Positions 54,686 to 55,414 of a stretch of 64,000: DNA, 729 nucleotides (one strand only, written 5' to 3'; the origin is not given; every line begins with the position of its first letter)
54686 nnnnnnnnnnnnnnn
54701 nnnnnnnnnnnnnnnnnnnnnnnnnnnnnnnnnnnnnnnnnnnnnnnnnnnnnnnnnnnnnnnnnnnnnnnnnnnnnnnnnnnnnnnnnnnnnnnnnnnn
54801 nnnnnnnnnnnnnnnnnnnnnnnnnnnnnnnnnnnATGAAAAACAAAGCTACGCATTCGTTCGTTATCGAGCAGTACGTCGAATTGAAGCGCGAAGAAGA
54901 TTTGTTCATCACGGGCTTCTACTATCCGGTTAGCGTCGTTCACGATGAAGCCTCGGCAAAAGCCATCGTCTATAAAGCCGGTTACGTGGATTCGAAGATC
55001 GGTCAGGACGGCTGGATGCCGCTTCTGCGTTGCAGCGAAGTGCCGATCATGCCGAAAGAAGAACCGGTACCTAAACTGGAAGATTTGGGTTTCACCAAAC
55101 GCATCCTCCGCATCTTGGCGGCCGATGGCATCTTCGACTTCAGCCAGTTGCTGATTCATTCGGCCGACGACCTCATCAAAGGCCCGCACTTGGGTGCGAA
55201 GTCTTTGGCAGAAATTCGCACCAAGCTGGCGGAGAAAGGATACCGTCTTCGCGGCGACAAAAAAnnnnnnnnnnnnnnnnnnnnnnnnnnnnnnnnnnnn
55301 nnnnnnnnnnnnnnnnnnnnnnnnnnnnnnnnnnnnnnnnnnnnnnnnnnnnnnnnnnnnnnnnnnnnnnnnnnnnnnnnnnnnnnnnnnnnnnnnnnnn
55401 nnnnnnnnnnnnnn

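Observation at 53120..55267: Possible host-transcription takeover pair: sigma region-4-like HTH protein and an RNA polymerase alpha-CTD mimic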

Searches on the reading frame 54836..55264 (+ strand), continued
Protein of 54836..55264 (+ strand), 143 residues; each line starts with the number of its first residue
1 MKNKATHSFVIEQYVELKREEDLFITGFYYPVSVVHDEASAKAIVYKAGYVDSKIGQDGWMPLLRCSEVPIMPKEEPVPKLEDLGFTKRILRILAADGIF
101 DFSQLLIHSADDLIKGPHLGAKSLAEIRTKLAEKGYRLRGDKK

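Call 85: search_protein_families(library=pfam, proteins=[P0013, P0014, P0017, P0018, P0019, P0020, P0021, P0022, P0023, P0024], max_evalue=0.001)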
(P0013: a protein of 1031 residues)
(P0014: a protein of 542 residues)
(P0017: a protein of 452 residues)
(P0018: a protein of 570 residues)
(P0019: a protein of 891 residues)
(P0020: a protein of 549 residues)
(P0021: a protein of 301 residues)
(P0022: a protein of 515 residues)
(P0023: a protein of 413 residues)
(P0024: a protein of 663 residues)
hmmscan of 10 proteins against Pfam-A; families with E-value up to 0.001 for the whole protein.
P0013 (1031 aa): 6 families
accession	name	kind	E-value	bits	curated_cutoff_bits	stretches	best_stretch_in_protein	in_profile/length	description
PF03118.21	RNA_pol_A_CTD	-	5.8e-139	452.4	23.8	11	636-695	7-66/67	Bacterial RNA polymerase, alpha chain C terminal domain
PF22993.4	SAM_EPH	-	7.2e-20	70.9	27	0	490-521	14-45/60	Ephrin receptor 1 SAM domain-like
PF14520.12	HHH_5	-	2.7e-11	44.2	27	0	718-760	14-55/57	Helix-hairpin-helix domain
PF02037.33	SAP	-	5.9e-08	32.6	23.9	0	597-615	2-20/37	SAP domain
PF11319.13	VasI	-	0.00078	19.6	26.5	0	383-406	135-158/184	Type VI secretion system VasI, EvfG, VC_A0118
PF12826.13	HHH_2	-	0.00088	19.8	27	0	730-758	25-53/64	Helix-hairpin-helix motif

P0014 (542 aa): 4 families
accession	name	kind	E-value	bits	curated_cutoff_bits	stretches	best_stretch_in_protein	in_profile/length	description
PF03118.21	RNA_pol_A_CTD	-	5.5e-50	167.4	23.8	5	243-297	13-67/67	Bacterial RNA polymerase, alpha chain C terminal domain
PF14520.12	HHH_5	-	1.6e-12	48.1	27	0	126-158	16-48/57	Helix-hairpin-helix domain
PF22993.4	SAM_EPH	-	1.5e-06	28.3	27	0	119-150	15-45/60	Ephrin receptor 1 SAM domain-like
PF04545.22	Sigma70_r4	-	5.5e-05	23.1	24.1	1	426-476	4-49/50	Sigma-70, region 4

P0017 (452 aa): 7 families
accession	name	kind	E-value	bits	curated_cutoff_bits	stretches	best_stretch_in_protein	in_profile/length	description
PF03118.21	RNA_pol_A_CTD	-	5.7e-75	247.4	23.8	6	320-374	12-66/67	Bacterial RNA polymerase, alpha chain C terminal domain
PF14520.12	HHH_5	-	4e-26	91.7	27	1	255-307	4-56/57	Helix-hairpin-helix domain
PF21794.3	RAD51D_N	-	7.2e-18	65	27.3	0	320-358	4-42/60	RAD51D, N-terminal domain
PF22993.4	SAM_EPH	-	1.8e-10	40.8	27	0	397-423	17-43/60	Ephrin receptor 1 SAM domain-like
PF14229.12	DUF4332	-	1.7e-09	38.3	23.2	0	53-140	9-91/122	Domain of unknown function (DUF4332)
PF04994.19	TfoX_C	-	0.00023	21.6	23.1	0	45-69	9-33/81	TfoX C-terminal domain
PF12826.13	HHH_2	-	0.00052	20.6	27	0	269-310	18-59/64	Helix-hairpin-helix motif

P0018 (570 aa): 10 families
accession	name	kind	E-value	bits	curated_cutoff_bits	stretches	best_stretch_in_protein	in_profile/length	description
PF03118.21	RNA_pol_A_CTD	-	2.5e-76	251.8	23.8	7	26-72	19-65/67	Bacterial RNA polymerase, alpha chain C terminal domain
PF14520.12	HHH_5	-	5.7e-30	104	27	1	245-289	4-48/57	Helix-hairpin-helix domain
PF21794.3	RAD51D_N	-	5.2e-10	39.8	27.3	0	324-355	10-41/60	RAD51D, N-terminal domain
PF21999.2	IMS_HHH_1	-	1.2e-09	38.9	27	0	257-279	12-34/53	DNA polymerase-iota, thumb domain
PF04994.19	TfoX_C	-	5.1e-07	30.2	23.1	0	244-274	4-34/81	TfoX C-terminal domain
PF22993.4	SAM_EPH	-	1.5e-06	28.3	27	0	257-279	21-43/60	Ephrin receptor 1 SAM domain-like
PF14716.13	HHH_8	-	2e-05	25.3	30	0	404-447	32-69/73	Helix-hairpin-helix domain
PF12826.13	HHH_2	-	0.00019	21.9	27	0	266-287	25-46/64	Helix-hairpin-helix motif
PF12836.13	HHH_3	-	0.00043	20.8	27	0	199-222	42-65/65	Helix-hairpin-helix motif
PF03793.24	PASTA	-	0.00084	19.7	23.2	0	56-79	2-25/64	PASTA domain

P0019 (891 aa): 12 families
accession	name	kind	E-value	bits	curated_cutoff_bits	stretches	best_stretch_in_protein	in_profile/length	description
PF03118.21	RNA_pol_A_CTD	-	8.1e-67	221.3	23.8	6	722-772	16-66/67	Bacterial RNA polymerase, alpha chain C terminal domain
PF14520.12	HHH_5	-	3e-25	88.9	27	0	729-772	13-56/57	Helix-hairpin-helix domain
PF12826.13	HHH_2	-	7.4e-20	71.3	27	0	666-694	24-52/64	Helix-hairpin-helix motif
PF22993.4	SAM_EPH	-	2e-13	50.3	27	0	571-623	11-60/60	Ephrin receptor 1 SAM domain-like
PF10391.15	DNA_pol_lambd_f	-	1.8e-08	34.5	29.8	0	427-461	11-45/51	Fingers domain of DNA polymerase lambda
PF00633.29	HHH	-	1.4e-07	31.4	24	0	744-761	4-21/30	Helix-hairpin-helix motif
PF12836.13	HHH_3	-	2.1e-05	25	27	0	749-772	42-65/65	Helix-hairpin-helix motif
PF22357.2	AF1548-like_C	-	4.1e-05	24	23.9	0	175-191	33-49/56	AF1548-like, C-terminal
PF21794.3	RAD51D_N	-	0.00025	21.6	27.3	0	211-247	20-56/60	RAD51D, N-terminal domain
PF13518.12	HTH_28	-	0.0003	21.2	25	0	602-631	16-46/52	Helix-turn-helix domain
PF04218.19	CENP-B_N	-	0.00031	20.8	21.2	0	124-150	19-43/53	CENP-B N-terminal DNA-binding domain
PF13338.12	AbiEi_4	-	0.00046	20.7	25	0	493-515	16-38/49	Transcriptional regulator, AbiEi antitoxin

P0020 (549 aa): 5 families
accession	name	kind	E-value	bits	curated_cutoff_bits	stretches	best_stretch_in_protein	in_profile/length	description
PF03118.21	RNA_pol_A_CTD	-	8e-58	192.5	23.8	5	37-92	12-67/67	Bacterial RNA polymerase, alpha chain C terminal domain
PF04545.22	Sigma70_r4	-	1.7e-13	50.3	24.1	1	433-483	2-49/50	Sigma-70, region 4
PF14520.12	HHH_5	-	2.9e-09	37.7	27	0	53-90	19-55/57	Helix-hairpin-helix domain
PF03793.24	PASTA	-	8.7e-08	32.5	23.2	0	223-251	2-30/64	PASTA domain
PF01261.30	AP_endonuc_2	-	0.00021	21.5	31.1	0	203-247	5-45/249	Xylose isomerase-like TIM barrel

P0021 (301 aa): 10 families
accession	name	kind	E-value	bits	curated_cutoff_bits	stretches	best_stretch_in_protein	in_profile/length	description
PF03118.21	RNA_pol_A_CTD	-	1e-59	198.6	23.8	4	160-216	11-67/67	Bacterial RNA polymerase, alpha chain C terminal domain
PF14520.12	HHH_5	-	1.1e-14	55.1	27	0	42-88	9-55/57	Helix-hairpin-helix domain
PF14716.13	HHH_8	-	5.3e-09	36.8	30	0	64-91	46-71/73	Helix-hairpin-helix domain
PF22993.4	SAM_EPH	-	2.1e-07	31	27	0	48-73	20-45/60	Ephrin receptor 1 SAM domain-like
PF00633.29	HHH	-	1.7e-06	28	24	0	66-84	9-27/30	Helix-hairpin-helix motif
PF08142.18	AARP2CN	-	2.3e-05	24.4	23.8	0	64-86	47-69/73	AARP2CN (NUC121) domain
PF12826.13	HHH_2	-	4e-05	24.1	27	0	59-85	26-52/64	Helix-hairpin-helix motif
PF12482.14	DUF3701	-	4e-05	24.1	26.9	0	47-100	24-81/93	Phage integrase protein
PF20582.4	UPF0758_N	-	0.00014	22.3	27.1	0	58-78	53-73/77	UPF0758 N-terminal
PF25444.1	THBD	-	0.00092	19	27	0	32-49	35-52/66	Thrombomodulin-like domain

P0022 (515 aa): 6 families
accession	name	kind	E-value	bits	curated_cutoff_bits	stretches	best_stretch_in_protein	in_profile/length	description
PF03118.21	RNA_pol_A_CTD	-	2.1e-62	207.2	23.8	4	439-497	8-66/67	Bacterial RNA polymerase, alpha chain C terminal domain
PF14520.12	HHH_5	-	4.3e-16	59.6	27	1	306-344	17-55/57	Helix-hairpin-helix domain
PF22993.4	SAM_EPH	-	5.4e-08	32.9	27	0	458-478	22-42/60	Ephrin receptor 1 SAM domain-like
PF12826.13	HHH_2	-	3.6e-06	27.5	27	0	308-342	19-53/64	Helix-hairpin-helix motif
PF21794.3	RAD51D_N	-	0.00016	22.2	27.3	0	451-493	12-54/60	RAD51D, N-terminal domain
PF14716.13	HHH_8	-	0.0005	20.8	30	0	166-191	46-71/73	Helix-hairpin-helix domain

P0023 (413 aa): 6 families
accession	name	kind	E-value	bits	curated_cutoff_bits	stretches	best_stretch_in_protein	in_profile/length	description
PF03118.21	RNA_pol_A_CTD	-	4.7e-60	199.7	23.8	5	281-334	13-66/67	Bacterial RNA polymerase, alpha chain C terminal domain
PF14520.12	HHH_5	-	1.6e-15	57.7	27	0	130-172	14-55/57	Helix-hairpin-helix domain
PF21794.3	RAD51D_N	-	1.9e-11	44.4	27.3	0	50-77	14-41/60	RAD51D, N-terminal domain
PF22993.4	SAM_EPH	-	2e-10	40.7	27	0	358-384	18-44/60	Ephrin receptor 1 SAM domain-like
PF14229.12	DUF4332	-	1.2e-05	25.9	23.2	0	353-383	59-89/122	Domain of unknown function (DUF4332)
PF12482.14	DUF3701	-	0.00058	20.4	26.9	0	127-181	20-78/93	Phage integrase protein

P0024 (663 aa): 6 families
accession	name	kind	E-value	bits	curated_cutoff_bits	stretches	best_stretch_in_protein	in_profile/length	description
PF03118.21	RNA_pol_A_CTD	-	5.1e-81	266.8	23.8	7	101-154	13-66/67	Bacterial RNA polymerase, alpha chain C terminal domain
PF21794.3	RAD51D_N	-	1.5e-25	89.6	27.3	0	113-149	17-53/60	RAD51D, N-terminal domain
PF14520.12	HHH_5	-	5.8e-24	84.8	27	0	117-148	19-50/57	Helix-hairpin-helix domain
PF14229.12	DUF4332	-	5e-08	33.6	23.2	0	43-74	59-90/122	Domain of unknown function (DUF4332)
PF20451.3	Calmod_bind_M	-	5.5e-06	27.3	24.5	0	297-337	19-64/67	Calmodulin binding protein central domain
PF22993.4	SAM_EPH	-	6.8e-06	26.2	27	0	53-73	23-43/60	Ephrin receptor 1 SAM domain-like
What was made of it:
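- Bacterial proteins fusing alpha-CTD-like repeats to Sigma70_r4 exist (call 85).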

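Call 92: search_protein_families(library=pfam, alignment_id=A5, max_evalue=0.01)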
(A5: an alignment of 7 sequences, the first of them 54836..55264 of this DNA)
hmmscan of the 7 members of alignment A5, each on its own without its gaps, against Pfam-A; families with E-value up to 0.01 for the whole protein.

A. member 1, window:54836-55264:+ (143 aa): 1 family
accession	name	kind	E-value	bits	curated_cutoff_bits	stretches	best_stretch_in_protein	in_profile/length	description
PF03118.21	RNA_pol_A_CTD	-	3.7e-09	36.6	23.8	1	80-133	14-67/67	Bacterial RNA polymerase, alpha chain C terminal domain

B. families by the number of members that match (of 7 scanned): 1 family
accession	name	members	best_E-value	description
PF03118.21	RNA_pol_A_CTD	7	1.5e-14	Bacterial RNA polymerase, alpha chain C terminal domain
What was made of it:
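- On RNA_pol_A_CTD domain family (PF03118): All 7 family members match, best 1.5e-14, and no other HhH family matches (call 92).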

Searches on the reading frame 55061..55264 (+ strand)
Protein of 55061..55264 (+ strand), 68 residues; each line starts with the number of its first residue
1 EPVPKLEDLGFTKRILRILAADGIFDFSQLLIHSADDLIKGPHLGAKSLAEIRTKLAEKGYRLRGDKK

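Call 28: search_dna_similar(query=window:55061-55264:+, collection=phages, mode=protein, max_evalue=10, max_rows=30)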
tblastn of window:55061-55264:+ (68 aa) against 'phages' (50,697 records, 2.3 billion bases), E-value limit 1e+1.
Records with a match: 5; places in all: 5; records where one place covers at least 80% of the query: 2.
Best place of each record, by identity: 60-80% 2; <60% 3.
By first word of the organism name: Bacteriophage 2; Dolichospermum 1; Halomonas 1; Bacillus 1.
By host as written in the record: - 2; Dolichospermum flos-aquae 1; Vreelandella boliviensis (basionym: Halomonas boliviensis) 1; Bacillus pumilus 1.
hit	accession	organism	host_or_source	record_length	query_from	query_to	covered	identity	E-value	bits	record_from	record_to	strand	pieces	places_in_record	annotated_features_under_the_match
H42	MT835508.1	Bacteriophage sp.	human fecal samples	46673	6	68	93%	34.9%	2e-2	37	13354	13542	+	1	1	record has no annotation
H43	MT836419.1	Bacteriophage sp.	human fecal samples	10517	6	63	85%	34.5%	7e-1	32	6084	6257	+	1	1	record has no annotation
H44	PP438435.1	Dolichospermum phage Dfl-JY45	Dolichospermum flos-aquae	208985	13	59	69%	40.4%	7e+0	30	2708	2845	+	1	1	hypothetical protein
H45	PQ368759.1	Halomonas phage vB_HboP_4908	Vreelandella boliviensis (basionym: ...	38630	2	22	31%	61.9%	4e+0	30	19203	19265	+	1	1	tail sheath protein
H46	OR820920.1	Bacillus phage vB_BpuM-ZY1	Bacillus pumilus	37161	2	22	31%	61.9%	8e+0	29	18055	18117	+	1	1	tail sheath protein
